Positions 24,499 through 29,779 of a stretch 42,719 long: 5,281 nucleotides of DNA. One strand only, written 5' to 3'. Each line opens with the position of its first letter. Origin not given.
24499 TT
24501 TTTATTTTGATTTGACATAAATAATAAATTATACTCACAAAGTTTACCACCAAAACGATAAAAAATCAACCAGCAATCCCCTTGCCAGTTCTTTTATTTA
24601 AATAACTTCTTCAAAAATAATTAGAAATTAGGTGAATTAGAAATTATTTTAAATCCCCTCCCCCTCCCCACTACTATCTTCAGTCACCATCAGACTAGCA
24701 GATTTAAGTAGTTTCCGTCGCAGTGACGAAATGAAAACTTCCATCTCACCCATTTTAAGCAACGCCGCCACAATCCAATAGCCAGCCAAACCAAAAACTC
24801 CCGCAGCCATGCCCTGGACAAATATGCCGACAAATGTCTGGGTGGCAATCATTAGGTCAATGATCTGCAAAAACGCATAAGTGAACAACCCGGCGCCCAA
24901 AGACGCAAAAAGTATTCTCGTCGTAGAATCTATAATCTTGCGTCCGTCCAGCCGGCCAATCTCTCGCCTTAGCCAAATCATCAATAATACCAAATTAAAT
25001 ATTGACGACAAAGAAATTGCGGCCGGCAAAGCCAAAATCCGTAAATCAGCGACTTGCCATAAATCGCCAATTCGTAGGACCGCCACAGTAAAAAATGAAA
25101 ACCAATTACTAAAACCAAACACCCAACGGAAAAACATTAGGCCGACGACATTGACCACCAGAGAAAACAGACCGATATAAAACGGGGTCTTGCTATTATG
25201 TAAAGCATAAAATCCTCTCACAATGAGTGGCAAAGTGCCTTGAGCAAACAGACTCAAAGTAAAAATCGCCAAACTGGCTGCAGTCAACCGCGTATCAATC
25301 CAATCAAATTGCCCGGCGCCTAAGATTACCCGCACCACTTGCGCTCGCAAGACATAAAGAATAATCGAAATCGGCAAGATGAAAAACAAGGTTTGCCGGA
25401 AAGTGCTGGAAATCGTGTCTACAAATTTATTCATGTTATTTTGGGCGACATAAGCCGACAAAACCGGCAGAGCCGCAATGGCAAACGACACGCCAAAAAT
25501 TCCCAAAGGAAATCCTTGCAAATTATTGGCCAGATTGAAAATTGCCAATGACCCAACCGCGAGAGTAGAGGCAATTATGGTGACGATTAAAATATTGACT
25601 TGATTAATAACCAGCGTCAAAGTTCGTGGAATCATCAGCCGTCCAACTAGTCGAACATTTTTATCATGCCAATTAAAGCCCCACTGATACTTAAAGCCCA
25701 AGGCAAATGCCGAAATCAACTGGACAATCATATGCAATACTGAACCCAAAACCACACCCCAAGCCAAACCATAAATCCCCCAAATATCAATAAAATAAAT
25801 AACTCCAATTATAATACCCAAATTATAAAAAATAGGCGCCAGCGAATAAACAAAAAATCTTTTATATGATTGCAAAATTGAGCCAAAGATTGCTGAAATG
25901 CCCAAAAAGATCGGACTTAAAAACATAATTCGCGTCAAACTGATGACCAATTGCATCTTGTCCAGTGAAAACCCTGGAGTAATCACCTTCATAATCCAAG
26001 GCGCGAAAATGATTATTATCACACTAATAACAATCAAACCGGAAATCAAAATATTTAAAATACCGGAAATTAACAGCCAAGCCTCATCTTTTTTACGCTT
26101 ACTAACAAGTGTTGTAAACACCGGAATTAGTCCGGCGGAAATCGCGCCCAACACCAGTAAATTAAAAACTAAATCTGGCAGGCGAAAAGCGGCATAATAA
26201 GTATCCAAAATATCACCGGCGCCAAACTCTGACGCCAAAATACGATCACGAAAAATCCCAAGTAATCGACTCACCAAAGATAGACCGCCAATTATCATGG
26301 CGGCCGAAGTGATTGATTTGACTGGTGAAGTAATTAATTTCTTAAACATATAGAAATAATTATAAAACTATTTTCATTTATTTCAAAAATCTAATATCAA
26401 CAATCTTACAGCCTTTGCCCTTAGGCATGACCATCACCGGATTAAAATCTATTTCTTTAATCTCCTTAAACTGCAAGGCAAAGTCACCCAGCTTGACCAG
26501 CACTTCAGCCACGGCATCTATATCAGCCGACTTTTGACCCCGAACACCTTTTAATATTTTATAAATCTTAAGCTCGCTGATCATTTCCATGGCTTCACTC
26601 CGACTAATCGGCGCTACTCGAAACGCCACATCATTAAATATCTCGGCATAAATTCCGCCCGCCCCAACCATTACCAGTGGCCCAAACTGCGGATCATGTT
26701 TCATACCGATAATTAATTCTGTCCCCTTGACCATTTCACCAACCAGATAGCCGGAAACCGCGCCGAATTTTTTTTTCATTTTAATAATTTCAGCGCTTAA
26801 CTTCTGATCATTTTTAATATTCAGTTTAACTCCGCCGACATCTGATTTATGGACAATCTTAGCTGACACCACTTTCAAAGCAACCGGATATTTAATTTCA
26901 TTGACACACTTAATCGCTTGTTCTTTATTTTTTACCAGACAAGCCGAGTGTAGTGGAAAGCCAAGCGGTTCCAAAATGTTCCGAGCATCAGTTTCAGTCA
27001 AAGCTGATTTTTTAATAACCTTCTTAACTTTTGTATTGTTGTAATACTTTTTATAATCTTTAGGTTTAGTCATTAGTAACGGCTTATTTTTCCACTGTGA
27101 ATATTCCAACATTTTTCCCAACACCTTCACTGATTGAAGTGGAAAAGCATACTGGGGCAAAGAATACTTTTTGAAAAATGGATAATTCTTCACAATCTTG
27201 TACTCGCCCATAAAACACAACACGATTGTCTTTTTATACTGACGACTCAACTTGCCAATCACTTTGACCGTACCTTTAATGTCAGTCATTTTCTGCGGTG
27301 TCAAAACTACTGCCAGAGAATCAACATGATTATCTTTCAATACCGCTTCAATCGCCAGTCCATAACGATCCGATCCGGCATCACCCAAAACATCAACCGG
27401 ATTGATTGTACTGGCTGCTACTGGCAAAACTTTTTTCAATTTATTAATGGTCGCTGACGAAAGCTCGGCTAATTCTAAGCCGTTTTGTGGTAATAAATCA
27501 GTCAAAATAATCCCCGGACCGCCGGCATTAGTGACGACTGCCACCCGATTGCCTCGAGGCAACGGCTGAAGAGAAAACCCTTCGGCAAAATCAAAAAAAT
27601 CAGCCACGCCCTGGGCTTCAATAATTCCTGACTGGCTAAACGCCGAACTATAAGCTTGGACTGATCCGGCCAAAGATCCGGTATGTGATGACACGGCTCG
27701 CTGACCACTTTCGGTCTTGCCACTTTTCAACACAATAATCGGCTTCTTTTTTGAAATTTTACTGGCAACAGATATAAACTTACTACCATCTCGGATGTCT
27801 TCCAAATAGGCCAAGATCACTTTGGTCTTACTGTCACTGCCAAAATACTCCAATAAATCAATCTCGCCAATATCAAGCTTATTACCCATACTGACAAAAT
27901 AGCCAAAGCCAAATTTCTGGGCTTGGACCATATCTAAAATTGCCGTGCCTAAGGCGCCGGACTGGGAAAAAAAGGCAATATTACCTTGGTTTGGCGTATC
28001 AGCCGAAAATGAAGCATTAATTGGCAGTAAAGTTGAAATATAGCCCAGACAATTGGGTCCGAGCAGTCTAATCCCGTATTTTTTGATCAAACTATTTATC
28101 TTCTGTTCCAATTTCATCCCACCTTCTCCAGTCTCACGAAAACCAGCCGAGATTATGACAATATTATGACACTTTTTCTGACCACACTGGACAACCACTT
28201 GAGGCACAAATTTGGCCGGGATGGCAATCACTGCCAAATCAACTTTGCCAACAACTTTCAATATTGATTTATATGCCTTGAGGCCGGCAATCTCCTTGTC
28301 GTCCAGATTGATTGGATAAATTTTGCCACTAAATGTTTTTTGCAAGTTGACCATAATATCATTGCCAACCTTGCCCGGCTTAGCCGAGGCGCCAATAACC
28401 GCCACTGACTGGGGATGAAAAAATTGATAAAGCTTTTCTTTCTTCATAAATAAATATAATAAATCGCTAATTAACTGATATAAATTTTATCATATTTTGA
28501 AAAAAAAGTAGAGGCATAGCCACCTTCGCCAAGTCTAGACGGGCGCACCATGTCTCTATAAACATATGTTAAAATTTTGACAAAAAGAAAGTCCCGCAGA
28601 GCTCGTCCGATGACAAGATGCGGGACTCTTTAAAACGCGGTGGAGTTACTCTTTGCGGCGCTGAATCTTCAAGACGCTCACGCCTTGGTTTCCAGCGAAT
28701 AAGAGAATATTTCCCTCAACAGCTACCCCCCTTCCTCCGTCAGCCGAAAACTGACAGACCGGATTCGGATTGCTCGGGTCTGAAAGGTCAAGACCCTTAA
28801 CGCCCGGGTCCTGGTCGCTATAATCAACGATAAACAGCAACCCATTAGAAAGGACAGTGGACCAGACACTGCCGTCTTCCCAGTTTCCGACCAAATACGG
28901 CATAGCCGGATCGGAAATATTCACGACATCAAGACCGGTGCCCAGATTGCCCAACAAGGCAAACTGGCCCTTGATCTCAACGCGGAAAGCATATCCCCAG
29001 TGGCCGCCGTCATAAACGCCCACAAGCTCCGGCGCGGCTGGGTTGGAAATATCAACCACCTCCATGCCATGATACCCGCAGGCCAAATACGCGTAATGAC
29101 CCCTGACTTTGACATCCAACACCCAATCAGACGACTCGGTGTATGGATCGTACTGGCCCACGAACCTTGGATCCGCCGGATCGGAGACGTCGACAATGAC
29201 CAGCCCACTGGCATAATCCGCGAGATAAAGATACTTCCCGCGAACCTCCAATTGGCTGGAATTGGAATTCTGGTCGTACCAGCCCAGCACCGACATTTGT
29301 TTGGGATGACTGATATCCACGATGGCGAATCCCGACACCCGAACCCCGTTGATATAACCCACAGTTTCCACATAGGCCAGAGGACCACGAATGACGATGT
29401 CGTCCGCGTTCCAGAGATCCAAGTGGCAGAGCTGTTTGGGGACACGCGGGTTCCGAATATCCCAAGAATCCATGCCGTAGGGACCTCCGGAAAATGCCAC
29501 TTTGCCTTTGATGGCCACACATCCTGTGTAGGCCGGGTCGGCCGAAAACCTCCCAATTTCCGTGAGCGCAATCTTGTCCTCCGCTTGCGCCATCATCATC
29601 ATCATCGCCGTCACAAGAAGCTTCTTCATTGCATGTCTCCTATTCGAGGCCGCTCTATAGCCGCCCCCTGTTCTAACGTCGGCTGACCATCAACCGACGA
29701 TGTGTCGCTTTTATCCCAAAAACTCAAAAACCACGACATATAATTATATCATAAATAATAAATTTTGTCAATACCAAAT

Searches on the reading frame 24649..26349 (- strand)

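Call 39: search_protein_families(library=pfam, proteins=[window:24649-26349:-], max_evalue=0.00001)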
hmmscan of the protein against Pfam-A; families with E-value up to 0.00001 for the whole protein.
window:24649-26349:- (566 aa): 2 families
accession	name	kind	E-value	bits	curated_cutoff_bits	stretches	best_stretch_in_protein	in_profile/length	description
PF03023.19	MurJ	-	8.7e-89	298.6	27.4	1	39-492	2-432/451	Lipid II flippase MurJ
PF01554.23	MatE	-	4.3e-06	27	24.9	1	244-402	4-157/161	MatE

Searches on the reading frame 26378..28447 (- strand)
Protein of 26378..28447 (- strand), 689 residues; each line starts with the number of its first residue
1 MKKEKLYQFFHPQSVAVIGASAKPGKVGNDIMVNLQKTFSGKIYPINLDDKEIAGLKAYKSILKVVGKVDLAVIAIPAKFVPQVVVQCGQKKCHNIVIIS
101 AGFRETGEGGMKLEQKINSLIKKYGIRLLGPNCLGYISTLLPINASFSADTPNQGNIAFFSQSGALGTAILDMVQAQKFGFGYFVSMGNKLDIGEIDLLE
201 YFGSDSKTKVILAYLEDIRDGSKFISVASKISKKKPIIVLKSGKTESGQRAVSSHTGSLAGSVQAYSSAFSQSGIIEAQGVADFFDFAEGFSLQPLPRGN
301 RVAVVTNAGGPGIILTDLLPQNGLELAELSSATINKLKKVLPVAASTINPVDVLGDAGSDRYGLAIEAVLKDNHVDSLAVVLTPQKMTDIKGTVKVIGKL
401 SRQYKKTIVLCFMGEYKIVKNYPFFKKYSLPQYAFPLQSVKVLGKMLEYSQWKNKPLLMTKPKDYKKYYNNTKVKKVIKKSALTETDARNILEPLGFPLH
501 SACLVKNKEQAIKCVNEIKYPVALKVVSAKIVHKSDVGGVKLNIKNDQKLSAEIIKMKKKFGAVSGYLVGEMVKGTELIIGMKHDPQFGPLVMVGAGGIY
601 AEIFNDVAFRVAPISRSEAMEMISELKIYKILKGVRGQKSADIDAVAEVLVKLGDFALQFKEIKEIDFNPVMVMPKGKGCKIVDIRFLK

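Call 39: search_protein_families(library=pfam, proteins=[window:26378-28447:-], max_evalue=0.00001)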
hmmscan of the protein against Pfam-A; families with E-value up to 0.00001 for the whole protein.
window:26378-28447:- (689 aa): 5 families
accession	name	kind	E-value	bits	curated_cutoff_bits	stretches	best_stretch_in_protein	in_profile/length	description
PF13549.11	ATP-grasp_5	-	4.7e-67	226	27.6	1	480-686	7-218/221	ATP-grasp domain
PF13607.11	Succ_CoA_lig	-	5.8e-52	175.5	27.4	1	154-289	1-136/138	Succinyl-CoA ligase like flavodoxin domain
PF13380.12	CoA_binding_2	-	1.5e-21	77.4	22.8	1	14-136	2-113/116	CoA binding domain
PF02629.25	CoA_binding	-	3e-12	47.6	22.3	1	12-102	3-97/97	CoA binding domain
PF19045.5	Ligase_CoA_2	-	8.1e-10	39.4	23.7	1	302-447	1-152/162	Ligase-CoA domain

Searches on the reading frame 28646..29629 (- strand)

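Call 39: search_protein_families(library=pfam, proteins=[window:28646-29629:-], max_evalue=0.00001)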
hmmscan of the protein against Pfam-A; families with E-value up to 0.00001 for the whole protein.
window:28646-29629:- (327 aa): 1 family
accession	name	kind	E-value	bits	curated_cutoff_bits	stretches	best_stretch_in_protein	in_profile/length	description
PF08309.17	LVIVD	-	2.2e-33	113.8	20.2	2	125-161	5-41/42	LVIVD repeat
